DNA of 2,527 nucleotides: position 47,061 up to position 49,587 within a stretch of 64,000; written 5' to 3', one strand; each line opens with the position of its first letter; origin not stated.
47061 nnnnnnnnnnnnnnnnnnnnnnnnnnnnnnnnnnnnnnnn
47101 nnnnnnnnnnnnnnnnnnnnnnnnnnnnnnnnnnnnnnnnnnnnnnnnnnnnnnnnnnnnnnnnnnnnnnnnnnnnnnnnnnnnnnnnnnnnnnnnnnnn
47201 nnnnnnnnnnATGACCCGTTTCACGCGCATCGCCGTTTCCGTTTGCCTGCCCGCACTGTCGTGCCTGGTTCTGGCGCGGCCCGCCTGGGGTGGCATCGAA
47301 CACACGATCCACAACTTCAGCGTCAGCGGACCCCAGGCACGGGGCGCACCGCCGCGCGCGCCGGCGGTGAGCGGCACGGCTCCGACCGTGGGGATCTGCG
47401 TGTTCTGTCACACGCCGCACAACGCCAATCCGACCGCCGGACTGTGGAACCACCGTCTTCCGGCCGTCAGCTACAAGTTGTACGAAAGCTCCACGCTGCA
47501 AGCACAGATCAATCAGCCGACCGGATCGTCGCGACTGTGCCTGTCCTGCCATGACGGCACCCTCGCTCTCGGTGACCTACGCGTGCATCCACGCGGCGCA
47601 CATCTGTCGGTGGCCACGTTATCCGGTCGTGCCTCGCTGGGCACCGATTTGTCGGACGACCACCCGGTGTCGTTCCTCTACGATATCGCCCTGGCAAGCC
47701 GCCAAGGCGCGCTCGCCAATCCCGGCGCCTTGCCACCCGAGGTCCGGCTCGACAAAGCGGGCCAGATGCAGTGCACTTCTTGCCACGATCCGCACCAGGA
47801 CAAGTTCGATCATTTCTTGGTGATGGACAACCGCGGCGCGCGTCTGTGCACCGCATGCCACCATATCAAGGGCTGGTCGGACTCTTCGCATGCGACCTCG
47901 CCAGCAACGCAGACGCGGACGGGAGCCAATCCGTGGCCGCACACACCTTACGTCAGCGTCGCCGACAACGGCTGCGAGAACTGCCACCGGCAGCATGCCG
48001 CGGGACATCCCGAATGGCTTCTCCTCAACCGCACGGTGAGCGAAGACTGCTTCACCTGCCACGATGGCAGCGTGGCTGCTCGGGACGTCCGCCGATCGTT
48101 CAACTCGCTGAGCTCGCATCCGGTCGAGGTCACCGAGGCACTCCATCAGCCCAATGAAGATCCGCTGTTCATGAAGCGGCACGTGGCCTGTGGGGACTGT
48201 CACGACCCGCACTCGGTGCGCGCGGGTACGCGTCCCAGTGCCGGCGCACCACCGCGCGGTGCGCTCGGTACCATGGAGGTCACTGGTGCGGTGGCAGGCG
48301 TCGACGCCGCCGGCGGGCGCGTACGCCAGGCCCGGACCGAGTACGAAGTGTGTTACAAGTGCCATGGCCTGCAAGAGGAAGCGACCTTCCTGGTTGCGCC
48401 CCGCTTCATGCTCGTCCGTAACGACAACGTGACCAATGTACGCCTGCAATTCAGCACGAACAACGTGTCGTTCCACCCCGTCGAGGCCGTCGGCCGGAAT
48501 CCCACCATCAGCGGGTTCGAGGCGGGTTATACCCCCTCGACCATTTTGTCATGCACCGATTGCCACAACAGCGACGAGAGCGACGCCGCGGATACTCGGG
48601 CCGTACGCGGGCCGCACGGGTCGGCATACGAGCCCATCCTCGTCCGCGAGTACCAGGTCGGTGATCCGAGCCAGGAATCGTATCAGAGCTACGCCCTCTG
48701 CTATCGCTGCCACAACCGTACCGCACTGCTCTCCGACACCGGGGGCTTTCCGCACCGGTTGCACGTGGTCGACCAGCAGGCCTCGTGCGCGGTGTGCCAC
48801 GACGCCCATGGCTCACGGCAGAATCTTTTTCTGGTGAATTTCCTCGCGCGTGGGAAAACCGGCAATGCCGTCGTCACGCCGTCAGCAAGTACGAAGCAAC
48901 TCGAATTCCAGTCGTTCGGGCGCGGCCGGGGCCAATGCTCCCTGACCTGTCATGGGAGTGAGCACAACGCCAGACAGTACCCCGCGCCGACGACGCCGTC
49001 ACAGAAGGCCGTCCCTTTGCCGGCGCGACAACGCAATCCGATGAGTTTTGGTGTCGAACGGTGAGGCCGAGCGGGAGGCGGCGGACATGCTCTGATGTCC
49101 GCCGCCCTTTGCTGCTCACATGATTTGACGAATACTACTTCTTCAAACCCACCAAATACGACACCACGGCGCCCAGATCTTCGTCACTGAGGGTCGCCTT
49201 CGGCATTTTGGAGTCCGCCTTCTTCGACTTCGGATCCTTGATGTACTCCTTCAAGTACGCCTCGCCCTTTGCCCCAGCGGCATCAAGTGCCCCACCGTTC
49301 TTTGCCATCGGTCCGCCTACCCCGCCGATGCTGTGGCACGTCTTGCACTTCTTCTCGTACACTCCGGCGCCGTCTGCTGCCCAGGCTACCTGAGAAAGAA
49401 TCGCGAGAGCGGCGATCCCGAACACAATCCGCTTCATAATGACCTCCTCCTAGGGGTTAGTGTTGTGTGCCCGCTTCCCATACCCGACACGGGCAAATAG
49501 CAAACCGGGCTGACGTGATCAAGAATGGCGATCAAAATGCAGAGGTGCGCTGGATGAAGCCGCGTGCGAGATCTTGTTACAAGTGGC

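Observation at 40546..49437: Porin–cytochrome-like extracellular electron-transfer cluster built from duplicated NHL-lipoprotein + multiheme-cytochrome modules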

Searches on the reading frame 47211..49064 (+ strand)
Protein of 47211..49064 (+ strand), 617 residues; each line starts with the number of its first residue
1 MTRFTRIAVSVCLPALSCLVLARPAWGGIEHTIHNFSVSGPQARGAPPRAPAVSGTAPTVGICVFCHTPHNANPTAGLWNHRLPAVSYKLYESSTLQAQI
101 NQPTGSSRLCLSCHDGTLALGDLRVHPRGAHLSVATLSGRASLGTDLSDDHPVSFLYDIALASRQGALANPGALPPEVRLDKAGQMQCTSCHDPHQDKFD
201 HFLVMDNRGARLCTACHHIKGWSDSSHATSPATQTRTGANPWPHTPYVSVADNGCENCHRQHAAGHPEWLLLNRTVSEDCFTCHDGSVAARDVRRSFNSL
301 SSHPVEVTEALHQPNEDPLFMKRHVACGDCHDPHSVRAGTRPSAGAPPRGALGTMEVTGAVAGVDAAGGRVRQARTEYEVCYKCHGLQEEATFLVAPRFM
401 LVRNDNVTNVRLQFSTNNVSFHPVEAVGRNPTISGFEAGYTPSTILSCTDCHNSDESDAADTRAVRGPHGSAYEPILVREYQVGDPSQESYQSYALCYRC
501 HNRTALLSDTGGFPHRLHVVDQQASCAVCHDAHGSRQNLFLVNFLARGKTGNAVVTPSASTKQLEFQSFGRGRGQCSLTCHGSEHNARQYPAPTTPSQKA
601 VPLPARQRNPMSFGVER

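Call 3: search_protein_families(library=pfam, proteins=[window:47211-49064:+], max_evalue=0.01)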
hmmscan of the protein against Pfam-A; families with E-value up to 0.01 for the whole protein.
window:47211-49064:+ (617 aa): 4 families
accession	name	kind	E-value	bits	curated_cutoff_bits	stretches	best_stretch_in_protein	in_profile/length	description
PF09699.15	Paired_CXXCH_1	-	7.1e-27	93.3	20.6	2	186-218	7-37/41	Doubled CXXCH motif (Paired_CXXCH_1)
PF14522.11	Cytochrome_C7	-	1.3e-12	47.8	24.8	0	248-331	9-66/67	Cytochrome c7 and related cytochrome c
PF14537.11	Cytochrom_c3_2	-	2.1e-11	44.6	25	1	446-538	7-72/79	Cytochrome c3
PF22678.1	Cytochrom_c_NrfB-like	-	0.00061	20.7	27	1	448-539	1-74/89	Cytochrome c-type protein NrfB-like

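Call 4: search_protein_families(library=ncbifam, proteins=[window:47211-49064:+], max_evalue=0.01)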
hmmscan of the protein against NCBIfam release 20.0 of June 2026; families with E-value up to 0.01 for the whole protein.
window:47211-49064:+ (617 aa): 3 families
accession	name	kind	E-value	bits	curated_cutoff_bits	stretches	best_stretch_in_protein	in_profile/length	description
TIGR01905.1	paired_CXXCH_1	subfamily_domain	1.1e-20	73.3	25.2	3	185-218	6-37/41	doubled CXXCH domain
TIGR03508.1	decahem_SO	subfamily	1.1e-13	51.2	192.2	2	183-290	141-225/258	DmsE family decaheme c-type cytochrome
NF041028.1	decahem_GSU2203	exception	5.4e-08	32.4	325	2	241-336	115-186/317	GSU2203 family decaheme c-type cytochrome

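Call 13: find_homologous_proteins(query=window:47211-49064:+)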
Query window:47211-49064:+ (617 aa): 7537 proteins with E <= 0.001 among 8000 candidates; the best 120 are listed.
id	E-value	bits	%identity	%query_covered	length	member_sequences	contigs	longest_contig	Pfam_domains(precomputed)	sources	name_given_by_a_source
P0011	0.0e+0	1451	100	100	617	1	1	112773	PF09699.16,PF14537.12,PF14522.12,PF22113.2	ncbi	ncbi:MAG: cytochrome c3 family protein [Candidatus Binatia bacterium]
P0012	0.0e+0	1075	78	95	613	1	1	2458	PF09699.16,PF14537.12,PF22678.2,PF14522.12,PF22113.2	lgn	-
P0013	5.5e-281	952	68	96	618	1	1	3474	PF09699.16,PF14537.12,PF22678.2,PF14522.12,PF22113.2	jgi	jgi:predicted CXXCH cytochrome family protein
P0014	1.3e-274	931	71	88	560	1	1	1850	PF09699.16,PF14537.12,PF14522.12,PF22113.2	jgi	jgi:predicted CXXCH cytochrome family protein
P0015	1.8e-261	887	64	93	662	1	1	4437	PF09699.16,PF14537.12,PF14522.12,PF22113.2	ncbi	-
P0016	4.7e-229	780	60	93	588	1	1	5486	PF09699.16,PF14537.12,PF22678.2,PF14522.12,PF22113.2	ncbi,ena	-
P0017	1.6e-228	778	59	92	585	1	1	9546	PF09699.16,PF14537.12,PF14522.12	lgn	-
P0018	6.8e-222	756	59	93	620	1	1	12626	PF09699.16,PF14537.12,PF14522.12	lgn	-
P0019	1.2e-214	733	56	93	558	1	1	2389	PF09699.16,PF14537.12,PF22678.2,PF14522.12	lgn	-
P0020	1.2e-212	726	59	89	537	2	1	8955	PF09699.16,PF14537.12,PF14522.12,PF22113.2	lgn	-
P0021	9.2e-212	723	55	91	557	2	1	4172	PF09699.16,PF14537.12,PF22678.2,PF14522.12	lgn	-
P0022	2.7e-210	718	55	93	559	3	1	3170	PF09699.16,PF14537.12,PF13435.12,PF22678.2,PF14522.12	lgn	-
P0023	5.4e-208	711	56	94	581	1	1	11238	PF09699.16,PF14537.12,PF14522.12,PF22113.2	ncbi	-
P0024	2.8e-206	705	54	96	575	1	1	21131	PF09699.16,PF14537.12,PF22678.2,PF14522.12,PF22113.2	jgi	jgi:predicted CXXCH cytochrome family protein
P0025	7.3e-202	690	55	94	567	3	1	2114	PF09699.16,PF14537.12,PF14522.12,PF22113.2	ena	-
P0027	3.3e-201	688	54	95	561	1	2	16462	PF09699.16,PF14537.12,PF14522.12,PF22113.2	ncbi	ncbi:MAG: cytochrome c3 family protein [Acidobacteriota bacterium]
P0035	3.1e-197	675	52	97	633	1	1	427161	PF09699.16,PF14537.12,PF22678.2,PF14522.12,PF22113.2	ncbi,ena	-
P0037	3.3e-196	672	53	94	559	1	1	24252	PF09699.16,PF14537.12,PF14522.12,PF22113.2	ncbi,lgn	-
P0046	2.3e-194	666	54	91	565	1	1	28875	PF09699.16,PF14537.12,PF22678.2,PF14522.12,PF22113.2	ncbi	-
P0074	2.1e-190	652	50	95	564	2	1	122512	PF09699.16,PF14537.12,PF14522.12,PF22113.2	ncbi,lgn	-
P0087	2.8e-189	649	53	91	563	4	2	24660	PF09699.16,PF14537.12,PF14522.12,PF22113.2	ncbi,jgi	ncbi:MAG: cytochrome c3 family protein [Planctomycetota bacterium]|jgi:predicted CXXCH cytochrome fa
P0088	4.7e-189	648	51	93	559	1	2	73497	PF09699.16,PF14537.12,PF14522.12,PF22113.2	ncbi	-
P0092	8.7e-189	647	51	95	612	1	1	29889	PF09699.16,PF14537.12,PF22678.2,PF14522.12,PF22113.2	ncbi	-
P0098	2.7e-188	645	51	95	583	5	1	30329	PF09699.16,PF14537.12,PF22678.2,PF14522.12,PF22113.2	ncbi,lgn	-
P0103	4.0e-188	645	52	91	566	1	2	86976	PF09699.16,PF14537.12,PF13435.12,PF22678.2,PF14522.12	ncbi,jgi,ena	-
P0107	8.8e-188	644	52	95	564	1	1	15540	PF09699.16,PF14537.12,PF14522.12,PF22113.2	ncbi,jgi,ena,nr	ncbi:MAG: cytochrome c3 family protein [Gammaproteobacteria bacterium]|nr:cytochrome c3 family prote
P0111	1.9e-187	643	54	91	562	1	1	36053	PF09699.16,PF14537.12,PF13435.12,PF22678.2,PF14522.12,PF22113.2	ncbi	-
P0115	3.1e-187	642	51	94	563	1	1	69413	PF09699.16,PF14537.12,PF14522.12,PF22113.2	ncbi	-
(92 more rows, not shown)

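Call 50: search_solved_structures(query=window:47211-49064:+, max_evalue=1)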
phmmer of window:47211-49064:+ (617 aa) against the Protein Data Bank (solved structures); distinct sequences matched with E-value up to 1: 4.
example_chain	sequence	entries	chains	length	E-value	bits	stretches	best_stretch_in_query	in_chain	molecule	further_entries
7tfs_A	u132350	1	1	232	5.4e-23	84.5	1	11-217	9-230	Cytochrome c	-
9yuq_N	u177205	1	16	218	1.3e-19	73.4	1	22-217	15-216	Putative multiheme cytochrome c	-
4qyz_A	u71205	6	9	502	0.33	12.5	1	201-324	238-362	CRISPR system Cascade subunit CasA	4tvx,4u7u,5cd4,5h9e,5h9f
6hr0_A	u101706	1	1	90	0.34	12.5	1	279-344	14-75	Cytochrome C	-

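Call 66: find_encoding_contigs(protein=P0107, flank=10000, max_places=1)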
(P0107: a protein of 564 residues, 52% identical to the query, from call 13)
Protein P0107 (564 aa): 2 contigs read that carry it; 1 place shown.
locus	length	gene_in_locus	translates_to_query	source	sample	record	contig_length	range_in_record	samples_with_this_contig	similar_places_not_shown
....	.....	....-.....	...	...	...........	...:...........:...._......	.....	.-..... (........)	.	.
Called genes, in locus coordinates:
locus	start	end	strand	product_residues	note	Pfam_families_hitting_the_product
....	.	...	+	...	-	?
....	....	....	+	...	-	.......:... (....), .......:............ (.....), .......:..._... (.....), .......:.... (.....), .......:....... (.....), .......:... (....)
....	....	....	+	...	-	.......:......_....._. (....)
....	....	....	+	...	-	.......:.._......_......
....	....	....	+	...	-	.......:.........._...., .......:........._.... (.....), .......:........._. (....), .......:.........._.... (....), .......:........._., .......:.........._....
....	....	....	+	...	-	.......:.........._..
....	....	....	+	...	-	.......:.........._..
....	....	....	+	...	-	-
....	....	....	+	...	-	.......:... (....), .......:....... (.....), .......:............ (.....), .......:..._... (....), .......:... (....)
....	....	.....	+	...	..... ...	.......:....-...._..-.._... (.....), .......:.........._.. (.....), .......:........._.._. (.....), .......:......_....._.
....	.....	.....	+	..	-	-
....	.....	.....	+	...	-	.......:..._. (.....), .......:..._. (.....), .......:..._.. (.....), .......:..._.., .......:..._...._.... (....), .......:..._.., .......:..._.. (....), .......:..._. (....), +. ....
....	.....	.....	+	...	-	?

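Call 67: find_encoding_contigs(protein=P0087, flank=10000, max_places=1)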
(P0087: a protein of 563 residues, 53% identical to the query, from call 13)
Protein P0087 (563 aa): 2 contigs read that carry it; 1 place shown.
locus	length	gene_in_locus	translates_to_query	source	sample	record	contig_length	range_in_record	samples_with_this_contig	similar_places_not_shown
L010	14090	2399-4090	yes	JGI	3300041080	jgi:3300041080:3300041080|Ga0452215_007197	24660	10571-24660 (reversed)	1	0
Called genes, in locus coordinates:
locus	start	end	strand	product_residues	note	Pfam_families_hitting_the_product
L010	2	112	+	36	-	?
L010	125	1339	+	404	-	-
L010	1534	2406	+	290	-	PF08450:SGL (weak), PF17170:DUF5128 (faint), PF01731:Arylesterase (faint), PF25021:TEN_NHL (weak), PF01436:NHL (weak)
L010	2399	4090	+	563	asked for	PF14537:Cytochrom_c3_2 (faint), PF14522:Cytochrome_C7 (faint), PF09699:Paired_CXXCH_1, PF22113:Mtrc-MtrF_II-IV_dom (weak)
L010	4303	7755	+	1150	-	PF01433:Peptidase_M1, PF01546:Peptidase_M20, PF04389:Peptidase_M28, PF13180:PDZ_2, PF17820:PDZ_6 (weak)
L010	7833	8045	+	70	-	-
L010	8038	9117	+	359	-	PF00930:DPPIV_N (faint), PF26549:Tricorn_N, PF07676:PD40, PF26549:Tricorn_N, PF26550:Tricorn_2nd, PF07676:PD40 (weak)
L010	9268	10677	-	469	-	PF18911:PKD_4, PF00801:PKD, PF22352:K319L-like_PKD (faint), PF00801:PKD, PF18911:PKD_4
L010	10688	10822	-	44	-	-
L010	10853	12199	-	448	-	PF13372:Alginate_exp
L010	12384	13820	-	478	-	PF00672:HAMP, PF00512:HisKA, PF02518:HATPase_c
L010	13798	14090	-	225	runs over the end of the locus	PF00072:Response_reg, PF00486:Trans_reg_C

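Call 68: find_encoding_contigs(protein=P0027, flank=10000, max_places=1)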
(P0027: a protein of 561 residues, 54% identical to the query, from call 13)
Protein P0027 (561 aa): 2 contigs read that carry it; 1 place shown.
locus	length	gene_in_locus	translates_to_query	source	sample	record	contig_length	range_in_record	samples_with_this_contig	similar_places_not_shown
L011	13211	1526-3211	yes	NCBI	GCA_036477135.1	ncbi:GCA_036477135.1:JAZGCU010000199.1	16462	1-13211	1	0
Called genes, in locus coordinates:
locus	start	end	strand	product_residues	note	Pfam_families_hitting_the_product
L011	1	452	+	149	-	?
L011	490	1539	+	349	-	PF01731:Arylesterase (faint), PF08450:SGL (faint), PF25021:TEN_NHL (weak), PF01436:NHL (weak), PF17170:DUF5128 (weak), PF01436:NHL (weak)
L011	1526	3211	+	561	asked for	PF14522:Cytochrome_C7 (faint), PF14537:Cytochrom_c3_2 (faint), PF09699:Paired_CXXCH_1 (weak), PF22113:Mtrc-MtrF_II-IV_dom (weak)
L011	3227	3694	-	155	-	-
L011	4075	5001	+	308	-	PF00491:Arginase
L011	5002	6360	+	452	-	PF00291:PALP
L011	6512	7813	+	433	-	PF00155:Aminotran_1_2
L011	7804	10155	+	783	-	PF00456:Transketolase_N, PF02779:Transket_pyr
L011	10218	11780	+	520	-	PF01979:Amidohydro_1 (faint), PF07969:Amidohydro_3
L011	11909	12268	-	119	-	PF00072:Response_reg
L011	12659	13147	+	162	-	PF01325:Fe_dep_repress, PF25213:HVO_A0261_N (weak), PF02742:Fe_dep_repr_C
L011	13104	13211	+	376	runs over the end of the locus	PF07732:Cu-oxidase_3, PF07731:Cu-oxidase_2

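Call 92: predict_structure(alignment_id=A4)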
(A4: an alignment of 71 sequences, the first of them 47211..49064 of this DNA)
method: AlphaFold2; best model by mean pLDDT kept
length: 617 residues; sequences in the alignment: 71
mean_pLDDT: 48.2   pTM: 0.32
mean pLDDT of the five models: 48.2, 46.2, 45.9, 44.5, 43.8
residues with pLDDT >= 90: 12; 70-90: 68; 50-70: 154; < 50: 383
segments of 3 or more residues with pLDDT < 50: 33-44, 49-154, 165-168, 188-197, 202-223, 267-269, 299-486, 489-493, 495-497, 533-543, 611-613
pLDDT, mean of each block of 10 residues (from residue 1): 68 80 55 47 49 43 35 32 29 41 35 31 37 29 34 52 52 55 56 41 45 41 57 59 72 62 51 62 66 58 35 39 36 32 37 30 32 29 29 36 30 28 29 43 40 39 40 39 46 49 63 70 64 43 53 81 83 80 87 67 55 50
secondary structure, 60 per line:
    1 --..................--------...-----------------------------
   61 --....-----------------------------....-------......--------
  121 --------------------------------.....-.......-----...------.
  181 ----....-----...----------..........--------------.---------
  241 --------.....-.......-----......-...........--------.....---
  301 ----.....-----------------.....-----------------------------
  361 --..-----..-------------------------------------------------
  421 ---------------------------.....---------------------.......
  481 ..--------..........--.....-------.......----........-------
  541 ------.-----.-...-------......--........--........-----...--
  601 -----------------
elements in order: H3-20 H63-66 E96-99 H107-112 E153-157 H159-165 E185-188 H207-216 H250-253 H255-261 H267-272 H274-284 H293-297 H305-309 H327-331 H448-452 H474-482 H491-500 H503-507 H515-521 H526-533 E555-557 E565-570 E573-580 E583-590

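Call 104: list_cluster_members(proteins=[P0035, P0074, P0088, P0115, P0103, P0111, P0046, P0092, P0098, P0037])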
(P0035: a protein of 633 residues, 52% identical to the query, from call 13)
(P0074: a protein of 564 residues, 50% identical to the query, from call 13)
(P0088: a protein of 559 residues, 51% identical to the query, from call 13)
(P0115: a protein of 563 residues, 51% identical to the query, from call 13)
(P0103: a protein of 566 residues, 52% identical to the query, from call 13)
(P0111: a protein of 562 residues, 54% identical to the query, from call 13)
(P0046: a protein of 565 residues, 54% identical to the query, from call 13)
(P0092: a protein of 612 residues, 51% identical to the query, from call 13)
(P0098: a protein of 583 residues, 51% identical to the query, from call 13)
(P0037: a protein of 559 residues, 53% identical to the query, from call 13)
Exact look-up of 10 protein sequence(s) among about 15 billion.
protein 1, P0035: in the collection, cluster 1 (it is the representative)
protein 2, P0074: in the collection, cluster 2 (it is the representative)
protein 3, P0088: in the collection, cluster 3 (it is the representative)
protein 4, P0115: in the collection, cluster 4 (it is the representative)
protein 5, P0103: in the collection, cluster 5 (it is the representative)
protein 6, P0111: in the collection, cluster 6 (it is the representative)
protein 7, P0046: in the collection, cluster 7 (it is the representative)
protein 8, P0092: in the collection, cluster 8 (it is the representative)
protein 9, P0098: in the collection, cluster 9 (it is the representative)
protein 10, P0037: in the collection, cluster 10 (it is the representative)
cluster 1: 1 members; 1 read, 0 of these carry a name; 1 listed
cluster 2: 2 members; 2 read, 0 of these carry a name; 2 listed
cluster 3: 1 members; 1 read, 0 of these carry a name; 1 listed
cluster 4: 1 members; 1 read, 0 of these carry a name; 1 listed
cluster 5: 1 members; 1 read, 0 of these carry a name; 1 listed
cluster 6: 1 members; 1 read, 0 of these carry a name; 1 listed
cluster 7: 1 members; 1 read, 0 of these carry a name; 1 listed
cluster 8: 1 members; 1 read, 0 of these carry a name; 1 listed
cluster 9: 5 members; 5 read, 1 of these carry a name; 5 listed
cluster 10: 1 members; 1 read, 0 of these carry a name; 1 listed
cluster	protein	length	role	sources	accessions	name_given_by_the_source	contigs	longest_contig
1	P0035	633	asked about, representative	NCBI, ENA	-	-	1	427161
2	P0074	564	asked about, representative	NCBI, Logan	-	-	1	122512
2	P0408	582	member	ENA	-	-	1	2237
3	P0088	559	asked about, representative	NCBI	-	-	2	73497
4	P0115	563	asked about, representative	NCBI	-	-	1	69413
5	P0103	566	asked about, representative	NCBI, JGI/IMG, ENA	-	-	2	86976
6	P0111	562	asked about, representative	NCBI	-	-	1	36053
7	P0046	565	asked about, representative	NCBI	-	-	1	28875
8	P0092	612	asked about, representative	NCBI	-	-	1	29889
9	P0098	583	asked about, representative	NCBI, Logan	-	-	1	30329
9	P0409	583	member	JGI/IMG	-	predicted CXXCH cytochrome family protein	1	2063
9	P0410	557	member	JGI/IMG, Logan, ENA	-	-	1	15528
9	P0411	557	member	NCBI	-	-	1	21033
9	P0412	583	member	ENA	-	-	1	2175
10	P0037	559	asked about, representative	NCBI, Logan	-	-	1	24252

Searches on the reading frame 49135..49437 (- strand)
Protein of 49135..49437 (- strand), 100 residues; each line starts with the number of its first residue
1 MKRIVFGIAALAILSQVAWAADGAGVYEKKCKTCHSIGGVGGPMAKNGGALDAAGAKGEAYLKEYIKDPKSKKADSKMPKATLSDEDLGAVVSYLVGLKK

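Call 3: search_protein_families(library=pfam, proteins=[window:49135-49437:-], max_evalue=0.01)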
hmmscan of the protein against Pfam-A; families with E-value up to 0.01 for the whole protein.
window:49135-49437:- (100 aa): 2 families
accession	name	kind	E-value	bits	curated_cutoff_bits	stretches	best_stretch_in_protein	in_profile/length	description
PF13442.11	Cytochrome_CBB3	-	2.1e-11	44.4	27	1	20-95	3-68/68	Cytochrome C oxidase, cbb3-type, subunit III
PF00034.26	Cytochrom_C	-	1.3e-10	42.9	21.3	1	20-98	1-89/90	Cytochrome c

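Call 4: search_protein_families(library=ncbifam, proteins=[window:49135-49437:-], max_evalue=0.01)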
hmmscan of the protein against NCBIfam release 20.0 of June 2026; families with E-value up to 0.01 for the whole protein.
window:49135-49437:- (100 aa): 11 families
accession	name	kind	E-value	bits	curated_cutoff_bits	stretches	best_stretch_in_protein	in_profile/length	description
TIGR04494.1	c550_PedF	equivalog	1.4e-06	28.2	122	1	23-96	54-128/133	cytochrome c-550 PedF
NF043008.1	Cyt550_Brdyrhiz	equivalog_domain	2.4e-05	24.5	240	1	58-87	83-112/131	cytochrome c-550 CycA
NF045774.1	cytochro_C551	exception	3e-05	23.9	118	1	19-97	38-108/110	cytochrome c551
TIGR04485.1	thiosulf_SoxX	equivalog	0.0001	23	61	1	30-96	4-76/78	sulfur oxidation c-type cytochrome SoxX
TIGR02603.1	CxxCH_TIGR02603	domain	0.00048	20.1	68.15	1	20-72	3-53/134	putative heme-binding domain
NF049874.1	PdsA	exception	0.00061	19.7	330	1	18-95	117-194/198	periplasmic diheme shuttle PdsA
TIGR00782.1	ccoP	equivalog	0.00094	18.6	179.95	1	20-98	107-192/285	cytochrome-c oxidase, cbb3-type subunit III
NF050122.1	bc1_QcrC_actin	exception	0.0018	17.6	200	1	20-96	136-209/253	cytochrome bc1 complex diheme cytochrome c subunit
NF040971.1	cytc_ExtS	equivalog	0.0019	17.5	100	0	60-94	227-261/262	selenite/tellurite reduction operon c-type cytochrome lipoprotein ExtS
NF052246.1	SorB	equivalog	0.0061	16.6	93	0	21-37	18-34/80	SorB family sulfite dehydrogenase c-type cytochrome subunit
NF045930.1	Cytc6PetJCyano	equivalog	0.0089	16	135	0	13-41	18-49/110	cytochrome c6 PetJ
